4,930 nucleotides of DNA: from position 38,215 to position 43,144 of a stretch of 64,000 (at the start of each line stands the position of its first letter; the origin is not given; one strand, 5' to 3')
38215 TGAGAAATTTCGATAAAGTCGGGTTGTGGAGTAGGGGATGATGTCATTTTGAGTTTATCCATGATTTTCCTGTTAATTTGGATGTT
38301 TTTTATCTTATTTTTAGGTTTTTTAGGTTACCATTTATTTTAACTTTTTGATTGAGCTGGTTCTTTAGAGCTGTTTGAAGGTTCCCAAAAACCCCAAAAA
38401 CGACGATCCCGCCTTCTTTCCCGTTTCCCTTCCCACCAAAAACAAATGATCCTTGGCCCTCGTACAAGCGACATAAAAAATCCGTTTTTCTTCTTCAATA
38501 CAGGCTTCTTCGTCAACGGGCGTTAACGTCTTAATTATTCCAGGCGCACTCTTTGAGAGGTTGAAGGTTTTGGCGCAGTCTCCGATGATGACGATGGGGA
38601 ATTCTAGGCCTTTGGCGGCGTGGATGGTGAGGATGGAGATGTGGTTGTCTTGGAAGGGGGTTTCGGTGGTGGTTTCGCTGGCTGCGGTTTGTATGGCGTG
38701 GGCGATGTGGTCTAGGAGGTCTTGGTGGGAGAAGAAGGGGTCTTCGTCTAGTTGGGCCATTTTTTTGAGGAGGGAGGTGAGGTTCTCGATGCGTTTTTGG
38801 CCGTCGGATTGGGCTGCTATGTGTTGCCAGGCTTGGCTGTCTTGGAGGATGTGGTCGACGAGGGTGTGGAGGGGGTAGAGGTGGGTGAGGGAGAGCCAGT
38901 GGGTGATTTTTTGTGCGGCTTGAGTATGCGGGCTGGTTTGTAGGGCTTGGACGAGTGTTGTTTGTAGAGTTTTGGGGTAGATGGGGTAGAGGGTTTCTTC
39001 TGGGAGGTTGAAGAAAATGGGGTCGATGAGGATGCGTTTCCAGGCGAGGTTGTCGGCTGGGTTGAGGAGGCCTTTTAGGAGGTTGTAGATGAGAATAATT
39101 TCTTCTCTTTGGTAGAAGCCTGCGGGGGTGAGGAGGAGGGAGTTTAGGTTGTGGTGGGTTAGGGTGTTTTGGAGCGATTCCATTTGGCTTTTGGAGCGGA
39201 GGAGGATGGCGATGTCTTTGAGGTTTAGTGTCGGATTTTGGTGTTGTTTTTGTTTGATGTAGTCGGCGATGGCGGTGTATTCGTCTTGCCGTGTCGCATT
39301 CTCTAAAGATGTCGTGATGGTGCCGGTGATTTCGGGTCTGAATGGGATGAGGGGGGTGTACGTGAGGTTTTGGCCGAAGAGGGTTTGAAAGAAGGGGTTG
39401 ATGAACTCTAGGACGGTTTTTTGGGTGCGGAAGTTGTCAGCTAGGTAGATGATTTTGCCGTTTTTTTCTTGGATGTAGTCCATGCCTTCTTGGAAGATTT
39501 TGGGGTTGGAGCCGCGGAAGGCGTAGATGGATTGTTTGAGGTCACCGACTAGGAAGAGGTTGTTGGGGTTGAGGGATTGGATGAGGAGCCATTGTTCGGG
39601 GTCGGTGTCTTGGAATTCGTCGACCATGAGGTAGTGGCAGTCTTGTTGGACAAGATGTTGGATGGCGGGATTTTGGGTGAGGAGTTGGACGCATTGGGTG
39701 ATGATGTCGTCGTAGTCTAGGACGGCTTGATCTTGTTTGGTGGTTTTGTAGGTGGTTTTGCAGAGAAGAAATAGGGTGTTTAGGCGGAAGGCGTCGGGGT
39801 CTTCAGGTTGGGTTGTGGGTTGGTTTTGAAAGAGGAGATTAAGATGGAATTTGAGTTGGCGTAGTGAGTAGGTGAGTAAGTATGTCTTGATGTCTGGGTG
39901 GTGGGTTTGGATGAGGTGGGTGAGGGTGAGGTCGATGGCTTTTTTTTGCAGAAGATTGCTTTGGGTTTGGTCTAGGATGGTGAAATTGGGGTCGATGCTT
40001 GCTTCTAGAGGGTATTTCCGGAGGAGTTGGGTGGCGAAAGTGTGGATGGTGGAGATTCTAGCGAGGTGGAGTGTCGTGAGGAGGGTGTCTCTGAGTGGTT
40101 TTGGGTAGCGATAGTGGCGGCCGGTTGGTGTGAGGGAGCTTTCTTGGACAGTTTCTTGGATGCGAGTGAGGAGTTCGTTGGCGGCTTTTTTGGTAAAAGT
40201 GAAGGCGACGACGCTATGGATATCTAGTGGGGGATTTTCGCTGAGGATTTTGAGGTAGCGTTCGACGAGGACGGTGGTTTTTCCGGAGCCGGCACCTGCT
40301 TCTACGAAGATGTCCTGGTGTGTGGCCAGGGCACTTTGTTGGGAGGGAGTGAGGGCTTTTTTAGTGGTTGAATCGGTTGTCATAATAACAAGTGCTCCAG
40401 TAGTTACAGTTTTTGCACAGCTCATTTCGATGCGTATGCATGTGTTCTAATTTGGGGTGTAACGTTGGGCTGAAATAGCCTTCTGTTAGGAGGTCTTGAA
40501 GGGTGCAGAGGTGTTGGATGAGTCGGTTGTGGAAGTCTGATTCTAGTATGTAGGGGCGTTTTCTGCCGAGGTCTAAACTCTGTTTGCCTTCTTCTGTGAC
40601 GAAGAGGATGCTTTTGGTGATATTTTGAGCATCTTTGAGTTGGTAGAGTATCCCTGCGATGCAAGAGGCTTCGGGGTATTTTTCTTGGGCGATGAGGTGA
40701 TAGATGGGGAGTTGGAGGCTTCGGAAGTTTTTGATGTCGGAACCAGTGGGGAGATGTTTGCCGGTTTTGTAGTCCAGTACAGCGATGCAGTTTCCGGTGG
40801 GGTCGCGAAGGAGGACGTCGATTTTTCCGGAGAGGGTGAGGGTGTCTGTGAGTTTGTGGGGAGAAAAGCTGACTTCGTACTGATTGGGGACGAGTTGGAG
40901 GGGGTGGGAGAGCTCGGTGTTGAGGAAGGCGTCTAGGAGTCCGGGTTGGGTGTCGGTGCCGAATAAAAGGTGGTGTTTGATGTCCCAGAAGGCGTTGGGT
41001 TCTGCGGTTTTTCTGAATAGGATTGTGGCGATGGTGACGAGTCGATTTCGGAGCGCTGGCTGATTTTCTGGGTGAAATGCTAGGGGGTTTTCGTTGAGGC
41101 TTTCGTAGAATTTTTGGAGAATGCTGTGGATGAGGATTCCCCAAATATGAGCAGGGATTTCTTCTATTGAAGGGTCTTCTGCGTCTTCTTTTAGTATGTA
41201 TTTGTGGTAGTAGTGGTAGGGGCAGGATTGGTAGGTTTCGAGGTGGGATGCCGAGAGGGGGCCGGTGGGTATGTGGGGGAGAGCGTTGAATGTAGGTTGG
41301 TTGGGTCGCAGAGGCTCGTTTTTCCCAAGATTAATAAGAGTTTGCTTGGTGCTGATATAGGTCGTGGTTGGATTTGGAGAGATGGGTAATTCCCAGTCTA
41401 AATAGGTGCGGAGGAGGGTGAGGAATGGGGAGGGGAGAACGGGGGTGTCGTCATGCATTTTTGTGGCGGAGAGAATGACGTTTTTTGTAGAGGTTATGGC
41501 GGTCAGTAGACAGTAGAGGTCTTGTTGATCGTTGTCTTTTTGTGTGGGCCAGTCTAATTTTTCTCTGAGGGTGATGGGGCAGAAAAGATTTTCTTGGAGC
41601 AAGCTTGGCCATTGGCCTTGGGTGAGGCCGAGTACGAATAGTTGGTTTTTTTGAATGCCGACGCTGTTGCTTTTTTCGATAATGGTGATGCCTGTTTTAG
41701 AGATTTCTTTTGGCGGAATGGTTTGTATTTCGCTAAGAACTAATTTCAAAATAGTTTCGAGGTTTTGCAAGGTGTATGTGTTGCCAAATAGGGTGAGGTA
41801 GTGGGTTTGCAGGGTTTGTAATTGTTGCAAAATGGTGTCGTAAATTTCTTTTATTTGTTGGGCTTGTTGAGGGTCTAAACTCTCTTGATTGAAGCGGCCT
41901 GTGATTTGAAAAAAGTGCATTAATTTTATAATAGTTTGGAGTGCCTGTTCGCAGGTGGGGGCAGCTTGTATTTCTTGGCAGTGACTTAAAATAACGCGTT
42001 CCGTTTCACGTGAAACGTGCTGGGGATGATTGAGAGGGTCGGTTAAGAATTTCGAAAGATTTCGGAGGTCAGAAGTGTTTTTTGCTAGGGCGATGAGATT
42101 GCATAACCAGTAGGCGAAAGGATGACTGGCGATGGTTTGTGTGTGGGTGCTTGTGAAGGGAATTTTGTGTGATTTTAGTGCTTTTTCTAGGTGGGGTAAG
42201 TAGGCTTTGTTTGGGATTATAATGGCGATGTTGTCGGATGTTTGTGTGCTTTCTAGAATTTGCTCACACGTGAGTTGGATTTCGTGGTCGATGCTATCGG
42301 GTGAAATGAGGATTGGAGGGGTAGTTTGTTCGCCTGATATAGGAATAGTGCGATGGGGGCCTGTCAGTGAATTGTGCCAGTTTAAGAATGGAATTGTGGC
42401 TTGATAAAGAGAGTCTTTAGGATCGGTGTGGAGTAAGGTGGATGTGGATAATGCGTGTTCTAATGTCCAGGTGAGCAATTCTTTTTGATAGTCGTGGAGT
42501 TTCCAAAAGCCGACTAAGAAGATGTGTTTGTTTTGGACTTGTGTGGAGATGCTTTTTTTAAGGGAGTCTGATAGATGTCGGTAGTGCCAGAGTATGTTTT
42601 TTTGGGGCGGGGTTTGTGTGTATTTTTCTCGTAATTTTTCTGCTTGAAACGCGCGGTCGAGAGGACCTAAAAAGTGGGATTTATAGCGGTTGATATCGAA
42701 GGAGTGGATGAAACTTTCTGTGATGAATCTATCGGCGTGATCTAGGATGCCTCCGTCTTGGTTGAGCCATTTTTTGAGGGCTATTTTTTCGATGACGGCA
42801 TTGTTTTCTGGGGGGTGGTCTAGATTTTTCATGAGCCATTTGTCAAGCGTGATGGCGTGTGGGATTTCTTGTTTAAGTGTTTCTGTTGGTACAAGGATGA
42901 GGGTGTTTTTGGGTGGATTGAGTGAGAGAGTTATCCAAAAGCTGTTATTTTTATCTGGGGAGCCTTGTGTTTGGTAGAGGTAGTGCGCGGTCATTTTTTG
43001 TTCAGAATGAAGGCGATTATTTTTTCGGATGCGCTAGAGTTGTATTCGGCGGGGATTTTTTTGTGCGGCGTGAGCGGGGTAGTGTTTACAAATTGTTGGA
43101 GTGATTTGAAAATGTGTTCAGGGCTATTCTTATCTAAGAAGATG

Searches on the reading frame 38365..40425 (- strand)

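Call 38: search_protein_families(library=pfam, proteins=[window:38365-40425:-], max_evalue=0.00001)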
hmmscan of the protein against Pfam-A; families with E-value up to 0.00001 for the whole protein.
window:38365-40425:- (686 aa): 6 families
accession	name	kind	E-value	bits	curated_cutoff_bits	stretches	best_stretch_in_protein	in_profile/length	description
PF00580.27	UvrD-helicase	-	9e-59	199.8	23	1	26-313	2-265/271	UvrD/REP helicase N-terminal domain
PF13361.12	UvrD_C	-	5.3e-45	154.8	25.6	1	326-663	1-345/350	UvrD-like helicase C-terminal domain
PF13245.12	AAA_19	-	1.4e-18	67.8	25.1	1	34-304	9-134/134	AAA domain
PF01443.25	Viral_helicase1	-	4.8e-11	43.4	21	0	256-313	52-114/228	Viral superfamily 1 RNA helicase core domain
PF13538.12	UvrD_C_2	-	5.9e-10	39.3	27.4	0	595-621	1-29/52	UvrD-like helicase C-terminal domain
PF13087.12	AAA_12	-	4.3e-06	26.9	27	0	584-667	138-194/195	AAA domain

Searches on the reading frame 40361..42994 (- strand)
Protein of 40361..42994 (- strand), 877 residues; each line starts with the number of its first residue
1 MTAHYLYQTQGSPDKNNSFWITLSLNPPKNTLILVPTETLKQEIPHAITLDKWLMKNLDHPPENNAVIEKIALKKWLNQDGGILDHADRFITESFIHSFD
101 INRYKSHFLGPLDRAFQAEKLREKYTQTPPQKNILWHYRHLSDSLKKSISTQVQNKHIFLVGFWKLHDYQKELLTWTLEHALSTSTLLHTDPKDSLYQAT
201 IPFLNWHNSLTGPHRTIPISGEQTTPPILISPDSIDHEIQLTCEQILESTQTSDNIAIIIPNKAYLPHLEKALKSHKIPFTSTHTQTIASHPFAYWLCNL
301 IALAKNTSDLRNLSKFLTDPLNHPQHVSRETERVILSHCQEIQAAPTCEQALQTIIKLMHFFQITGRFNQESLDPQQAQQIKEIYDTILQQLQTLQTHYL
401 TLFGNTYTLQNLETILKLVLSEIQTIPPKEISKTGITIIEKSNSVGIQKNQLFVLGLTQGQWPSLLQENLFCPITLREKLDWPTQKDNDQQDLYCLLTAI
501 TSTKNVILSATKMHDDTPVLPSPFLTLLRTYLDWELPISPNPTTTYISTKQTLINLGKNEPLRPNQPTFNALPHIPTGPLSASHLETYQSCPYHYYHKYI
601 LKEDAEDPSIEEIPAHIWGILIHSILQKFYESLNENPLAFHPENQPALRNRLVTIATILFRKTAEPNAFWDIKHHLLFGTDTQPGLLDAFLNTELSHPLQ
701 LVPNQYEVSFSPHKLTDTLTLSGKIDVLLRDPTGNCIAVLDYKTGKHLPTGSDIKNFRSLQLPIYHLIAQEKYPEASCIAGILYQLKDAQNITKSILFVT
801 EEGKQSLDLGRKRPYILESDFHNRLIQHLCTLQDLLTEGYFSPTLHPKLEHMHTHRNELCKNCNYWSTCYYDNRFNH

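Call 38: search_protein_families(library=pfam, proteins=[window:40361-42994:-], max_evalue=0.00001)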
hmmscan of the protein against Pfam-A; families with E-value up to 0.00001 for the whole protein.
window:40361-42994:- (877 aa): 1 family
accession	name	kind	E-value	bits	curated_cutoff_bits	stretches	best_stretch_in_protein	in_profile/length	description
PF12705.13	PDDEXK_1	-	7.6e-31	108.4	22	1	580-869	2-246/247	PD-(D/E)XK nuclease superfamily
